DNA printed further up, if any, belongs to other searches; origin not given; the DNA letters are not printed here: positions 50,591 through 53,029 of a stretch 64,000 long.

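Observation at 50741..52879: nuoI is one 712-codon gene with a ~500-aa GltD/NfnB-like NAD(P)H-flavoprotein module spliced into NuoI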

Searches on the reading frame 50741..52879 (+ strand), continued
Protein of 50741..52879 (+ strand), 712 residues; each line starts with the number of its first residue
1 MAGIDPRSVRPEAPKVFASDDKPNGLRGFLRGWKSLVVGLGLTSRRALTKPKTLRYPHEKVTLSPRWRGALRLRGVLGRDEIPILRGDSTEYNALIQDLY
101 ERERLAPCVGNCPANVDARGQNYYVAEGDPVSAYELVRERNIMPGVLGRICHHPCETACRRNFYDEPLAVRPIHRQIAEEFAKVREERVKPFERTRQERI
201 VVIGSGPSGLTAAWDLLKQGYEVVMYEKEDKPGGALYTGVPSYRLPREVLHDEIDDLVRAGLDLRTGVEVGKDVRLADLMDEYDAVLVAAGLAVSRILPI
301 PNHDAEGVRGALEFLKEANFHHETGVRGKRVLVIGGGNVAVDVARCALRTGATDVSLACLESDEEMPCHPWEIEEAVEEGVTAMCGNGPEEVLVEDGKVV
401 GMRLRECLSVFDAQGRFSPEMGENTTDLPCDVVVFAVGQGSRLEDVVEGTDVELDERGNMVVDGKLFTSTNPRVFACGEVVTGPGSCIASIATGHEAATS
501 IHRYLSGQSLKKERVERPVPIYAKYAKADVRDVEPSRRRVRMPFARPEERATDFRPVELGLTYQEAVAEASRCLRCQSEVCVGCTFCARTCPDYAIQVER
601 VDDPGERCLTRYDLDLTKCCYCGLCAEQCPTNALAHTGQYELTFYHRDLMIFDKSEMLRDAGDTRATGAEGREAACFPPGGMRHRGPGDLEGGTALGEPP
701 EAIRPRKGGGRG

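Call 35: find_encoding_contigs(protein=P0157, flank=10000, max_places=1)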
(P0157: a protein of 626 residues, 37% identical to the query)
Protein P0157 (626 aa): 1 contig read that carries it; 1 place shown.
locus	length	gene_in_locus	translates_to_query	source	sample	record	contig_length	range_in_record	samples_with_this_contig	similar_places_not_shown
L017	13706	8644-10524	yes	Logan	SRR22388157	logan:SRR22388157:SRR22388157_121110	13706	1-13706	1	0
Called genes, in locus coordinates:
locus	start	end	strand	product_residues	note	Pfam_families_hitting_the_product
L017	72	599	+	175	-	PF01257:2Fe-2S_thioredx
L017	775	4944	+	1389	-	PF13510:Fer2_4, PF14691:Fer4_20, PF01266:DAO, PF07992:Pyr_redox_2, PF13450:NAD_binding_8, PF04879:Molybdop_Fe4S4, PF00384:Molybdopterin, PF01568:Molydop_binding, +6 more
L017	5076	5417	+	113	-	PF00507:Oxidored_q4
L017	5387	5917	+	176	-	PF01058:Oxidored_q6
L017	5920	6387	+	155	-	PF00329:Complex1_30kDa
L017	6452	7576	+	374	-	PF00346:Complex1_49kDa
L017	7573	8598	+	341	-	PF00146:NADHdh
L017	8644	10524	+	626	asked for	PF14691:Fer4_20, PF01266:DAO (weak), PF01946:Thi4 (weak), PF07992:Pyr_redox_2, PF13450:NAD_binding_8, PF00070:Pyr_redox (weak), PF12838:Fer4_7, PF13183:Fer4_8 (weak), +6 more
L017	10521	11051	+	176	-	PF13244:MbhD (weak), PF00499:Oxidored_q3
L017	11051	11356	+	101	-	PF00420:Oxidored_q2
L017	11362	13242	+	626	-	PF00662:Proton_antipo_N, PF00361:Proton_antipo_M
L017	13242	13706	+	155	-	?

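Call 36: find_encoding_contigs(protein=P0130, flank=10000, max_places=2)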
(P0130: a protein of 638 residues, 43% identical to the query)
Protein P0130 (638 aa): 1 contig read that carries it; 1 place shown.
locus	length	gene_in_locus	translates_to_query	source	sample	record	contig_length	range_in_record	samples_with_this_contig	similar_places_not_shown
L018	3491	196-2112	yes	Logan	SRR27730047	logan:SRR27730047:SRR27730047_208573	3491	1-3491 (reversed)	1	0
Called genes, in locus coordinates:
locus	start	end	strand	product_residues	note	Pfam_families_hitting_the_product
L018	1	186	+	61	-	?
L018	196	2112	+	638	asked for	PF14691:Fer4_20, PF07992:Pyr_redox_2, PF01266:DAO (weak), PF12831:FAD_oxidored (weak), PF13450:NAD_binding_8, PF00037:Fer4 (weak), PF12837:Fer4_6 (weak), PF02662:FlpD (weak), +4 more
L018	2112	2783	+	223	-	PF12225:DUF5981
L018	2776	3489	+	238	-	?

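Call 37: find_encoding_contigs(protein=P0128, flank=8000, max_places=2)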
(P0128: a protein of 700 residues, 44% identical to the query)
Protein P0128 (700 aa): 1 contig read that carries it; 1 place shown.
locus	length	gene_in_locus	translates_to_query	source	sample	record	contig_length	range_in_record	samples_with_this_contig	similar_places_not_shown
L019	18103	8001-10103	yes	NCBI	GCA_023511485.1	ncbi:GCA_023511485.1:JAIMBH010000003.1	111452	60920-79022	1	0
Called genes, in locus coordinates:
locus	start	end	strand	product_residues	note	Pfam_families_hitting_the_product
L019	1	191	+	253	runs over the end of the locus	PF00142:Fer4_NifH (faint), PF01656:CbiA, PF02374:ArsA_ATPase (faint), PF10609:ParA (faint), PF13614:AAA_31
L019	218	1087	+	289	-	PF00763:THF_DHG_CYH, PF02882:THF_DHG_CYH_C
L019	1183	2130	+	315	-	PF03599:CdhD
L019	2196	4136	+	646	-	PF03063:Prismane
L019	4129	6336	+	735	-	PF18537:CODH_A_N, PF03598:CdhC, PF19436:ACS_CODH_B_C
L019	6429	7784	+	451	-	PF04060:FeS, PF03599:CdhD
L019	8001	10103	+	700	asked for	PF14691:Fer4_20, PF01946:Thi4, PF00890:FAD_binding_2 (weak), PF01266:DAO, PF07992:Pyr_redox_2, PF13450:NAD_binding_8, PF13738:Pyr_redox_3, PF02662:FlpD, +8 more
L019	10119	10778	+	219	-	PF12225:DUF5981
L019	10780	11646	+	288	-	PF02219:MTHFR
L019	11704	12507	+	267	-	PF00142:Fer4_NifH (weak), PF01656:CbiA, PF02374:ArsA_ATPase, PF10609:ParA (weak), PF13614:AAA_31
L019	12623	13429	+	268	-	PF00809:Pterin_bind, PF03599:CdhD (weak)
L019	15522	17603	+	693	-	-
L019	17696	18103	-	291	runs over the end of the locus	PF00892:EamA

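Call 38: predict_structure(alignment_id=A1)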
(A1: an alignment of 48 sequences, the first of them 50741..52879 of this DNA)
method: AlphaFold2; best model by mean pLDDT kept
length: 712 residues; sequences in the alignment: 48
mean_pLDDT: 70.1   pTM: 0.70
mean pLDDT of the five models: 70.1, 68.7, 67.8, 64.4, 59.1
residues with pLDDT >= 90: 240; 70-90: 167; 50-70: 91; < 50: 214
segments of 3 or more residues with pLDDT < 50: 1-22, 49-82, 152-169, 575-712
pLDDT, mean of each block of 10 residues (from residue 1): 35 36 60 63 54 40 36 34 68 84 67 73 80 86 65 43 46 77 93 97 94 96 96 88 86 94 97 96 96 87 97 92 95 90 94 95 66 84 92 98 93 78 96 91 92 91 93 89 68 92 96 76 55 61 80 77 77 48 39 37 36 35 44 37 30 39 38 36 31 29 31 34
secondary structure, 60 per line:
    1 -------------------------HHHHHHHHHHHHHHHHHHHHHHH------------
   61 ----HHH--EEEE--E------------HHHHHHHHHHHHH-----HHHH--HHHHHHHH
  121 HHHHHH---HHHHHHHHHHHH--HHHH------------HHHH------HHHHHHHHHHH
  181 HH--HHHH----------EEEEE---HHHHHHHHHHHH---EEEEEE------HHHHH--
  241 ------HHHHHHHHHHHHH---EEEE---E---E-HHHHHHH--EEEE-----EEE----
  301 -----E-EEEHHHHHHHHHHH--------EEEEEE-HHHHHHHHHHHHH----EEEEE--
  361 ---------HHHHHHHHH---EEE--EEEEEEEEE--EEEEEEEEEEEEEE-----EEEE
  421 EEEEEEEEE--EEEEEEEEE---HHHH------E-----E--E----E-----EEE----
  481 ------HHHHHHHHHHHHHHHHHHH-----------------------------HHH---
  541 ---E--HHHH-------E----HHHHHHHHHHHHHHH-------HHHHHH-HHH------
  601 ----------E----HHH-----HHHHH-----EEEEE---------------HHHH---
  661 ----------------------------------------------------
elements in order (helices of 4 or more, strands of 3 or more residues): H26-48 E70-73 H89-101 H107-110 H113-126 H130-141 H144-147 H160-163 H170-182 H185-188 E199-203 H207-218 E222-227 H234-238 H247-259 E263-266 H276-282 E285-288 E294-296 E308-310 H311-321 E330-335 H337-349 E354-358 H370-378 E382-384 E387-395 E398-411 E417-429 E432-440 H444-447 E474-476 H487-505 H547-550 H563-577 H585-590 H624-628 E634-638 H654-657

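Call 48: find_homologous_proteins(query=P0162, max_evalue=1e-100)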
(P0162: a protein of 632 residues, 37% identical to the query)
Query P0162 (632 aa): 1293 proteins with E <= 1e-100 among 8000 candidates; the best 120 are listed.
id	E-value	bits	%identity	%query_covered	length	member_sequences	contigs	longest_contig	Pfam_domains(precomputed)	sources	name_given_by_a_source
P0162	0.0e+0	1441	100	100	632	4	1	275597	PF13450.13,PF07992.21,PF00070.34,PF03486.21,PF13484.12,PF12838.13,PF01134.29,PF01494.26,PF12831.14,PF01266.31,PF01593.31,PF14691.12,PF00037.33,PF13738.13,PF01262.28,PF13187.12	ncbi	ncbi:MAG: FAD-dependent oxidoreductase [bacterium]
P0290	0.0e+0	1087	76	100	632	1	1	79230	PF13450.13,PF07992.21,PF00070.34,PF03486.21,PF12838.13,PF01134.29,PF12831.14,PF01266.31,PF01593.31,PF14691.12,PF00037.33,PF13738.13,PF01262.28,PF13237.12,PF13187.12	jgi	jgi:NADPH-dependent glutamate synthase beta subunit-like oxidoreductase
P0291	2.7e-141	490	41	97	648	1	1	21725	PF13450.13,PF07992.21,PF00070.34,PF03486.21,PF13484.12,PF12838.13,PF01134.29,PF01494.26,PF21799.3,PF12831.14,PF01946.24,PF01266.31,PF14691.12,PF00037.33,PF13738.13,PF01262.28,PF13237.12,PF13187.12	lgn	-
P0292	1.5e-137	478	41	96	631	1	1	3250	PF13450.13,PF07992.21,PF00070.34,PF12838.13,PF12831.14,PF01946.24,PF01266.31,PF14691.12,PF00037.33,PF13738.13,PF01262.28,PF13187.12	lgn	-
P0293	1.4e-136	475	41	97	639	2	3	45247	PF13241.13,PF13450.13,PF07992.21,PF00070.34,PF03486.21,PF12838.13,PF01494.26,PF01266.31,PF14691.12,PF00037.33,PF13738.13,PF01262.28,PF13187.12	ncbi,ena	-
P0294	7.5e-134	466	40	96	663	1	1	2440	PF13450.13,PF07992.21,PF00070.34,PF03486.21,PF13484.12,PF12838.13,PF12831.14,PF01946.24,PF01266.31,PF14691.12,PF00890.31,PF00037.33,PF13738.13,PF13237.12,PF13187.12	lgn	-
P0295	5.6e-133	463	39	97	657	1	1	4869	PF13241.13,PF13450.13,PF07992.21,PF00070.34,PF03486.21,PF12838.13,PF01494.26,PF01946.24,PF01266.31,PF14691.12,PF00890.31,PF00037.33,PF13738.13,PF01262.28,PF13187.12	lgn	-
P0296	9.2e-133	462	42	94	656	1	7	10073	PF13450.13,PF07992.21,PF00070.34,PF03486.21,PF13484.12,PF12838.13,PF12831.14,PF01946.24,PF01266.31,PF14691.12,PF00890.31,PF00037.33,PF13738.13,PF13187.12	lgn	-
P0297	3.2e-132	460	40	94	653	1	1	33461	PF13450.13,PF07992.21,PF00070.34,PF03486.21,PF13484.12,PF12838.13,PF12831.14,PF01946.24,PF01266.31,PF14691.12,PF00037.33,PF13738.13,PF13187.12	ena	-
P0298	2.3e-130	454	40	96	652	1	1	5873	PF13450.13,PF07992.21,PF00070.34,PF03486.21,PF12838.13,PF12831.14,PF01946.24,PF01266.31,PF14691.12,PF00890.31,PF13738.13,PF13187.12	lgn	-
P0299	4.8e-130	453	47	75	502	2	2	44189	PF13450.13,PF07992.21,PF00070.34,PF03486.21,PF01134.29,PF12831.14,PF01946.24,PF01266.31,PF14691.12,PF00890.31,PF13738.13,PF01262.28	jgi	jgi:NADPH-dependent glutamate synthase beta subunit-like oxidoreductase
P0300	2.1e-129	451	40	96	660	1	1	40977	PF13450.13,PF07992.21,PF00070.34,PF03486.21,PF12838.13,PF12831.14,PF01946.24,PF01266.31,PF14691.12,PF00890.31,PF00037.33,PF13738.13,PF13187.12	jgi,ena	-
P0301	3.1e-129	450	39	96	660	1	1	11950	PF01946.24,PF01266.31,PF13450.13,PF14691.12,PF07992.21,PF00070.34,PF13738.13,PF12838.13,PF13187.12,PF12831.14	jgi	jgi:NADPH-dependent glutamate synthase beta subunit-like oxidoreductase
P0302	3.4e-129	450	45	74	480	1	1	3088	PF13450.13,PF07992.21,PF00070.34,PF03486.21,PF01134.29,PF12831.14,PF01946.24,PF01266.31,PF14691.12,PF00890.31,PF13738.13,PF01262.28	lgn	-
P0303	6.9e-129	449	41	96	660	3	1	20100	PF13450.13,PF07992.21,PF00070.34,PF03486.21,PF12838.13,PF12831.14,PF01946.24,PF01266.31,PF14691.12,PF00890.31,PF13738.13,PF13187.12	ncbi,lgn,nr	ncbi:MAG: FAD-dependent oxidoreductase [Actinomycetota bacterium]|nr:FAD-dependent oxidoreductase [A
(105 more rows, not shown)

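Call 55: find_encoding_contigs(protein=P0164, flank=10000, max_places=1)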
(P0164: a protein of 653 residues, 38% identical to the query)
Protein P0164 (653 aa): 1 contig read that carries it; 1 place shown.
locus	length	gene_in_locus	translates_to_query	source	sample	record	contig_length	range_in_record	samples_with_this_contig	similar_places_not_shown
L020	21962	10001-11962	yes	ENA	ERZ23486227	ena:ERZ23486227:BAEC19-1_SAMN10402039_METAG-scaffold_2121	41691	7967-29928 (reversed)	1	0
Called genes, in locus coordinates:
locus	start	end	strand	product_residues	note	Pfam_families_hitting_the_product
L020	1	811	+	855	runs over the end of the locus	PF01326:PPDK_N, PF27448:Rph_4th, PF00391:PEP-utilizers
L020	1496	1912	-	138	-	PF06935:DUF1284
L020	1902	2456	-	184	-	PF12822:ECF_trnsprt, PF02632:BioY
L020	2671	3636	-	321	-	PF01022:HTH_5 (faint), PF08279:HTH_11, PF13412:HTH_24 (weak), PF03099:BPL_LplA_LipB, PF16917:BPL_LplA_LipB_2, PF02237:BPL_C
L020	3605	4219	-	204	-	PF09335:VTT_dom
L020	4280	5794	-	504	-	PF02310:B12-binding, PF04055:Radical_SAM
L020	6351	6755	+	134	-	PF00507:Oxidored_q4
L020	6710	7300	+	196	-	PF01058:Oxidored_q6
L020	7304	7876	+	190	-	PF00329:Complex1_30kDa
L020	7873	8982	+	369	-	PF00346:Complex1_49kDa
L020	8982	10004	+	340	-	PF00146:NADHdh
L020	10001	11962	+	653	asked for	PF14691:Fer4_20, PF01946:Thi4, PF01266:DAO, PF07992:Pyr_redox_2, PF13450:NAD_binding_8, PF13738:Pyr_redox_3, PF00070:Pyr_redox, PF12838:Fer4_7, +11 more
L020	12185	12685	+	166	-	PF00499:Oxidored_q3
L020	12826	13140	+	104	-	PF00420:Oxidored_q2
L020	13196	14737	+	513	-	PF00361:Proton_antipo_M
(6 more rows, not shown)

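Call 56: find_encoding_contigs(protein=P0278, flank=10000, max_places=1)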
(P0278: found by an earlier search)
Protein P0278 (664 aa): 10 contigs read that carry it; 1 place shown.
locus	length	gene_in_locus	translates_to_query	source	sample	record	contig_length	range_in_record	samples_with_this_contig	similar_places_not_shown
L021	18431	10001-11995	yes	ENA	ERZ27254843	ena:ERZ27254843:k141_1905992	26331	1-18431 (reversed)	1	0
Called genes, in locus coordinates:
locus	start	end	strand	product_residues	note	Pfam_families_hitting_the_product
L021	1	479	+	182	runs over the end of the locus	PF05683:Fumerase_C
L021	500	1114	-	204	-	-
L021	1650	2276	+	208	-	PF13521:AAA_28 (weak), PF02223:Thymidylate_kin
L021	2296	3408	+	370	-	PF13177:DNA_pol3_delta2, PF00004:AAA (weak), PF07728:AAA_5 (weak), PF09115:DNApol3-delta_C (weak)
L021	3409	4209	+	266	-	PF04468:PSP1, PF28472:PSP1_3rd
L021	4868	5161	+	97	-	-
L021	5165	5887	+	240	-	PF00753:Lactamase_B, PF19583:ODP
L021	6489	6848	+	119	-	PF00507:Oxidored_q4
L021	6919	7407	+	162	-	PF01058:Oxidored_q6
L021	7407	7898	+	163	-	PF00329:Complex1_30kDa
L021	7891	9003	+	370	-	PF00346:Complex1_49kDa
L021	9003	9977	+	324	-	PF00146:NADHdh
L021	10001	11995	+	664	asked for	PF14691:Fer4_20, PF01946:Thi4 (weak), PF00890:FAD_binding_2 (weak), PF01266:DAO (weak), PF03486:HI0933_like (weak), PF07992:Pyr_redox_2, PF13450:NAD_binding_8, PF12838:Fer4_7, +7 more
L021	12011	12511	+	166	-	PF13244:MbhD (weak), PF00499:Oxidored_q3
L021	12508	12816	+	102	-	PF00420:Oxidored_q2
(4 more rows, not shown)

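Call 59: list_cluster_members(proteins=[P0001, P0107, P0016, P0035, P0048, P0092, P0058, P0102, P0108, P0071])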
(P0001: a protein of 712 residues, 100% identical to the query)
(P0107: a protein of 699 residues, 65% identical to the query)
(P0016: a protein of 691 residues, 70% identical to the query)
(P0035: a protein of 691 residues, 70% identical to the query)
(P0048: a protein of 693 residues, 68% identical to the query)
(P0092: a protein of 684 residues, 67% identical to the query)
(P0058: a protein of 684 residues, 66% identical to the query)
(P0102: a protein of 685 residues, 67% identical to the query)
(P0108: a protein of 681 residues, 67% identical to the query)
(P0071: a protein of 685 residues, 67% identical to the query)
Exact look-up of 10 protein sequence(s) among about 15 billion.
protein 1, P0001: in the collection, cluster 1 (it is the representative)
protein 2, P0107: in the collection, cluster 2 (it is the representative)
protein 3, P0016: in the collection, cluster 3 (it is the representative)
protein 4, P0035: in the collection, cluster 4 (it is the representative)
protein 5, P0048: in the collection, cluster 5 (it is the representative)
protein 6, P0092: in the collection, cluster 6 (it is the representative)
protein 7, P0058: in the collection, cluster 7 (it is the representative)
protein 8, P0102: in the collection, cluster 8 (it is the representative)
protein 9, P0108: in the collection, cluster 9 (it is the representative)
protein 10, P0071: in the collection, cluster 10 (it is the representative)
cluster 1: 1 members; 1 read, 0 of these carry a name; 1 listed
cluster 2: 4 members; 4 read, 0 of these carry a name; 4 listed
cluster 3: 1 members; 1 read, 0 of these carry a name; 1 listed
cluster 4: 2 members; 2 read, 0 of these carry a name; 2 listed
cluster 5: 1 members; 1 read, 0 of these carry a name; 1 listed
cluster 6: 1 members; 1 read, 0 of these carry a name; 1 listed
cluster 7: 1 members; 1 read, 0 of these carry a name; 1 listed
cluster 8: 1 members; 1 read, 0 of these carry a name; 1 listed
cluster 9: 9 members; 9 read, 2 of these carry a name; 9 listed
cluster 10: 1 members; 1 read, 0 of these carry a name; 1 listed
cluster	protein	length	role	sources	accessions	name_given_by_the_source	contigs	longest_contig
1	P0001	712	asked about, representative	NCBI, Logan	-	-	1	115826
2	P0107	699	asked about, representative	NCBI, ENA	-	-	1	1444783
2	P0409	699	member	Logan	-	-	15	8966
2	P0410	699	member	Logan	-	-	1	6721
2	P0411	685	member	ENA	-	-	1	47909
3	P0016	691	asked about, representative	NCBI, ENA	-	-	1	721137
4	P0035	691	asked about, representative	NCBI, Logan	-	-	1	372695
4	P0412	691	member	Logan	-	-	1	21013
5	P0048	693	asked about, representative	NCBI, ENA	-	-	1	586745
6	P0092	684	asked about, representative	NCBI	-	-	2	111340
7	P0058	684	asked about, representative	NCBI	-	-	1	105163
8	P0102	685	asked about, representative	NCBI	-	-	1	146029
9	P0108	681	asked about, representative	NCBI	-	-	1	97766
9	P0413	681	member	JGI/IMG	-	NADPH-dependent glutamate synthase beta subunit-like oxidoreductase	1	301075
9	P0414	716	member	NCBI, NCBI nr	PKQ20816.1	MAG: 4Fe-4S ferredoxin [Actinobacteria bacterium HGW-Actinobacteria-6]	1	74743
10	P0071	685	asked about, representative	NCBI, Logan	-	-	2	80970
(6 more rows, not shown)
